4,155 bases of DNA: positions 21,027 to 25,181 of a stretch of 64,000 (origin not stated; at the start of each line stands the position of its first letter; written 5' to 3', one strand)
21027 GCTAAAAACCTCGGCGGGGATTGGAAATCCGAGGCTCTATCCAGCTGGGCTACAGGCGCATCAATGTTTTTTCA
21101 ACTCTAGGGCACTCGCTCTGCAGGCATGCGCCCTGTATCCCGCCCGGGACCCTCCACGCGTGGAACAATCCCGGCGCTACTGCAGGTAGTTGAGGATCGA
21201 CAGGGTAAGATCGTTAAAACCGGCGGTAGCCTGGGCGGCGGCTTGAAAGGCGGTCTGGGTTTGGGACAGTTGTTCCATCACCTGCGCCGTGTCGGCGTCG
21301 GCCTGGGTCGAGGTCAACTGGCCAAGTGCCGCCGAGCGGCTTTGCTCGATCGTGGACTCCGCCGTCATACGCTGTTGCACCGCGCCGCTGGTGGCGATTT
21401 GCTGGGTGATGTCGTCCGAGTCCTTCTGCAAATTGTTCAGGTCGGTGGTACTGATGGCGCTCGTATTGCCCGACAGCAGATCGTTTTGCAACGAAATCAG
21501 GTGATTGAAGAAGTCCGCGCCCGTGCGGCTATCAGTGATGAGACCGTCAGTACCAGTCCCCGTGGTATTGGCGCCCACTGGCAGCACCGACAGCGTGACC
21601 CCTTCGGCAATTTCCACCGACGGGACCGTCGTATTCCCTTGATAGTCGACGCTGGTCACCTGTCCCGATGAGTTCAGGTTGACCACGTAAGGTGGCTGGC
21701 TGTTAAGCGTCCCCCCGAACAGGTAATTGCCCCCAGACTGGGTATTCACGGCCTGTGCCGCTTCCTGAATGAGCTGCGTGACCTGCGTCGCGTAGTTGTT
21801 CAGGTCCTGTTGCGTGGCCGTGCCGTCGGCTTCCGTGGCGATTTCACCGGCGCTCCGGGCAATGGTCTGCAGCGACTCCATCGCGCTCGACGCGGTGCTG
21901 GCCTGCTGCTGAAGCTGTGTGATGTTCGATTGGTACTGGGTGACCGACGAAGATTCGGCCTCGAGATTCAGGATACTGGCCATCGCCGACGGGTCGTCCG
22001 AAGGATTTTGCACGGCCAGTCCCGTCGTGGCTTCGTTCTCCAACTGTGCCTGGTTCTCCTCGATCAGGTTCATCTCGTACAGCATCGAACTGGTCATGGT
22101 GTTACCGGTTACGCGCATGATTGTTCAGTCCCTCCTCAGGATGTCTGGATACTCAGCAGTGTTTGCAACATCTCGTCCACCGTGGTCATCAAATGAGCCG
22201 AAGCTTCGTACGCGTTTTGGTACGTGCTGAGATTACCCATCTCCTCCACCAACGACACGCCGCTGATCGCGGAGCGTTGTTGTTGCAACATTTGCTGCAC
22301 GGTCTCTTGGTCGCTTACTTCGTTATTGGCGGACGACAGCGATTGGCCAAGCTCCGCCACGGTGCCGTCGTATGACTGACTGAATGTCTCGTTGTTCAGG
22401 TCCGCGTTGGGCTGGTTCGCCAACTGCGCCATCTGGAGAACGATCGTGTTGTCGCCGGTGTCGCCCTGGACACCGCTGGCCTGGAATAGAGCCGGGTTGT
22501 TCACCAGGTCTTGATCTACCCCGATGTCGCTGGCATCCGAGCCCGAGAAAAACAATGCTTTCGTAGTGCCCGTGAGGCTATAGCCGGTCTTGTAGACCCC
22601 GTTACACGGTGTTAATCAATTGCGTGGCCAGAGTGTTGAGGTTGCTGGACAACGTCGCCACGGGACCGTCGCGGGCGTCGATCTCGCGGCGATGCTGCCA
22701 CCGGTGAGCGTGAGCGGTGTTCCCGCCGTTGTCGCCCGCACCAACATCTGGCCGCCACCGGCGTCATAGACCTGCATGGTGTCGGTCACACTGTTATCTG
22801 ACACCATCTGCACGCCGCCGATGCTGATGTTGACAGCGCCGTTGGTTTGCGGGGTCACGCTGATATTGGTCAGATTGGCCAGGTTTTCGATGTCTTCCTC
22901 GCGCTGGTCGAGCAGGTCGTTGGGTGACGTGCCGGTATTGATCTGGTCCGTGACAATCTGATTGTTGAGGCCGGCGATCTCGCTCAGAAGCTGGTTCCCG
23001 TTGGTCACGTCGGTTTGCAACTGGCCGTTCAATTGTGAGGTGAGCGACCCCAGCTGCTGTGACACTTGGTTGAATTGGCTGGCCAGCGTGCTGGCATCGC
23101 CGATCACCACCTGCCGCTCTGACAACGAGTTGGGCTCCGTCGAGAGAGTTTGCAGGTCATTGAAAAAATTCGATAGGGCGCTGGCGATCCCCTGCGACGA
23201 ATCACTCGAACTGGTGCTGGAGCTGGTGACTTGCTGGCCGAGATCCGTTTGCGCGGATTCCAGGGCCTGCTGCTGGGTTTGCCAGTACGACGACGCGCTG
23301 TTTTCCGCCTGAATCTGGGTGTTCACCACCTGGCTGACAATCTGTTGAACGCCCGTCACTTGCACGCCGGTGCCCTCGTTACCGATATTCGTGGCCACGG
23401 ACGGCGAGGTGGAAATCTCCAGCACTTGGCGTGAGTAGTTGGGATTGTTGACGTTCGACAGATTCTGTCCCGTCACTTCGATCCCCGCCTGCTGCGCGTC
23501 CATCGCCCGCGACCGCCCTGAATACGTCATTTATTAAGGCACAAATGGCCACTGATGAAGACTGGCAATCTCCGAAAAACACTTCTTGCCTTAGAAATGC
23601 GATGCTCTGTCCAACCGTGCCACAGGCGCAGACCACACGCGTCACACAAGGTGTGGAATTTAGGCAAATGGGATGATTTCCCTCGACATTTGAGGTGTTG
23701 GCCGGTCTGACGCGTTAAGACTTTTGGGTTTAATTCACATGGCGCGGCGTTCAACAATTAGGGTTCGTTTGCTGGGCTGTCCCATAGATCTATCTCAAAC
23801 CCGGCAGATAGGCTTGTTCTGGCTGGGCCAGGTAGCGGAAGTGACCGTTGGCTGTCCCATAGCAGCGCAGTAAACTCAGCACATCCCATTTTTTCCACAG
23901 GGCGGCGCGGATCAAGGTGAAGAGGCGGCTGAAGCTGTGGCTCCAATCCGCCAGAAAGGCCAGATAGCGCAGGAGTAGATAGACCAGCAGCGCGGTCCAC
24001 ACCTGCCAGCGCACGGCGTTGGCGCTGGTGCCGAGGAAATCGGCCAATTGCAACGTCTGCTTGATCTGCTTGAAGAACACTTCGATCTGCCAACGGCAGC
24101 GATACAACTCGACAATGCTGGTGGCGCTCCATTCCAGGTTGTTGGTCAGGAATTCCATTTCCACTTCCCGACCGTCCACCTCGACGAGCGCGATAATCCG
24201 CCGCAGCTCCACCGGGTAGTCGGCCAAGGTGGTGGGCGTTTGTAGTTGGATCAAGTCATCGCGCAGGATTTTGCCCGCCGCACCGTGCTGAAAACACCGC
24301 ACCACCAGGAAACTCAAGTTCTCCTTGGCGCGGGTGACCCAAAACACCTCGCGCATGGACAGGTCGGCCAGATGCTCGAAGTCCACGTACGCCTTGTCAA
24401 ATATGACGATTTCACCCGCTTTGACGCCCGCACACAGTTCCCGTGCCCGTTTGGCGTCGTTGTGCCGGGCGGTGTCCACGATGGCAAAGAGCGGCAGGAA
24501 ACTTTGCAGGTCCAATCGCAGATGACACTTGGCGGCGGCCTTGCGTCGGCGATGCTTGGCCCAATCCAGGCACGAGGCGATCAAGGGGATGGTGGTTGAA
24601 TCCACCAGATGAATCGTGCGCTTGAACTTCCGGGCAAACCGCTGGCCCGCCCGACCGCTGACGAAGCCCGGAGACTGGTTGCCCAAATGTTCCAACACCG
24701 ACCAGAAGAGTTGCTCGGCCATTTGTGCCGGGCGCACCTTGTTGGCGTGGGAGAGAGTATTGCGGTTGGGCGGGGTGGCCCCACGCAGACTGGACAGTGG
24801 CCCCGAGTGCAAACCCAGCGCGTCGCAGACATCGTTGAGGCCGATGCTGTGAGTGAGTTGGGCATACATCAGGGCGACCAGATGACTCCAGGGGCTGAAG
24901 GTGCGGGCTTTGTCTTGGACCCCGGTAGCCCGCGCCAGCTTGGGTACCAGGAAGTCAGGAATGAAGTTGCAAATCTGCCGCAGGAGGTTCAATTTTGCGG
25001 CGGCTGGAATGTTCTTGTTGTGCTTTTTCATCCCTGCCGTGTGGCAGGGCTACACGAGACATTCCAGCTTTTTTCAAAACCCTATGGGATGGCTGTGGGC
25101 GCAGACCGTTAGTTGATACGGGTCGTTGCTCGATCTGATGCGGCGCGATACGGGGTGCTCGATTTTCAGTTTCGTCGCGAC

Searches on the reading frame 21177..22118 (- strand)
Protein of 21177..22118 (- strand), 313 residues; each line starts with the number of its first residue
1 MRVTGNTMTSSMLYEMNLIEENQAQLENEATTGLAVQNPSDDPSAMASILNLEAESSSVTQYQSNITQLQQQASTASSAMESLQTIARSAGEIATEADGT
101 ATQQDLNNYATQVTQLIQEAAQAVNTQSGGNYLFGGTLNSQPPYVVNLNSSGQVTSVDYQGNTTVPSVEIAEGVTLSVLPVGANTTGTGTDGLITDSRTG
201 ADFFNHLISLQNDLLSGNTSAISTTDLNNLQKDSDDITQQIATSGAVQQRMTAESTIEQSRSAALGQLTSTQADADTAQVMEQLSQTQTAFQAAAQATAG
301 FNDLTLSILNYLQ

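Call 8: search_protein_families(library=pfam, proteins=[window:21177-22118:-], max_evalue=0.01)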
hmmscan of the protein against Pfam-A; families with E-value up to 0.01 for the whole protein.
window:21177-22118:- (313 aa): 3 families
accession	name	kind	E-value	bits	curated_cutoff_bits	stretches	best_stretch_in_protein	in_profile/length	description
PF00669.25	Flagellin_N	-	2.9e-12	47.3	26.6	1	6-137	4-137/139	Bacterial flagellin N-terminal helical region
PF00700.27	Flagellin_C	-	0.00022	21.9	23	1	232-312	6-86/86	Bacterial flagellin C-terminal helical region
PF11839.13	Alanine_zipper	-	0.0034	18.1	23.1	1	58-102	2-46/69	Alanine-zipper, major outer membrane lipoprotein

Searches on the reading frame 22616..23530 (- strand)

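Call 8: search_protein_families(library=pfam, proteins=[window:22616-23530:-], max_evalue=0.01)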
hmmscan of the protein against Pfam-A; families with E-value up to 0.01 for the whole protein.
window:22616-23530:- (304 aa): 1 family
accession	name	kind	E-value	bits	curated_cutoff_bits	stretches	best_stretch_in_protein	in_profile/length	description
PF22638.1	FlgK_D1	-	5.3e-40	137.9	28.6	1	109-282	9-187/233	Flagellar hook-associated protein FlgK helical domain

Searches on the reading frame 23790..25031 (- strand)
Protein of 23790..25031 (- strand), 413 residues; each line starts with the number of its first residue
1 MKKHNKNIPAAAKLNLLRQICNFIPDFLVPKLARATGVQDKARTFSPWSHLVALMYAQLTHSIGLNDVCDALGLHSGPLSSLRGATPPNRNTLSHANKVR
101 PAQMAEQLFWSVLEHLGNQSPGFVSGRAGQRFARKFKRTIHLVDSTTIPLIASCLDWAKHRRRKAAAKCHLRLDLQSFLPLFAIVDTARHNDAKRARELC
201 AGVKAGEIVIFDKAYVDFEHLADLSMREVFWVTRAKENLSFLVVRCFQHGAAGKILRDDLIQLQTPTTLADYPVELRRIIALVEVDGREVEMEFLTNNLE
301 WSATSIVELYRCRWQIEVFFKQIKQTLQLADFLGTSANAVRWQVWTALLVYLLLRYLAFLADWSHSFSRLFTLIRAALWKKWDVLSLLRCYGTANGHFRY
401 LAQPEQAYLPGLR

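Call 8: search_protein_families(library=pfam, proteins=[window:23790-25031:-], max_evalue=0.01)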
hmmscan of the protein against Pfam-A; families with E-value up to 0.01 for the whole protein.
window:23790-25031:- (413 aa): 4 families
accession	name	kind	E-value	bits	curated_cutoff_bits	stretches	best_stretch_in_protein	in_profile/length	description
PF01609.27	DDE_Tnp_1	-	3.2e-24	86.3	23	1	137-353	3-200/200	Transposase DDE domain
PF14294.11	DUF4372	-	7.7e-12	45.7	25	1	16-80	5-69/74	Domain of unknown function (DUF4372)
PF13701.12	DDE_Tnp_1_4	-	3.7e-05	22.6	34.7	1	277-358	291-374/435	Transposase DDE domain group 1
PF04693.18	DDE_Tnp_2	-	0.0069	16.1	20.2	0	271-349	237-308/327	Archaeal putative transposase ISC1217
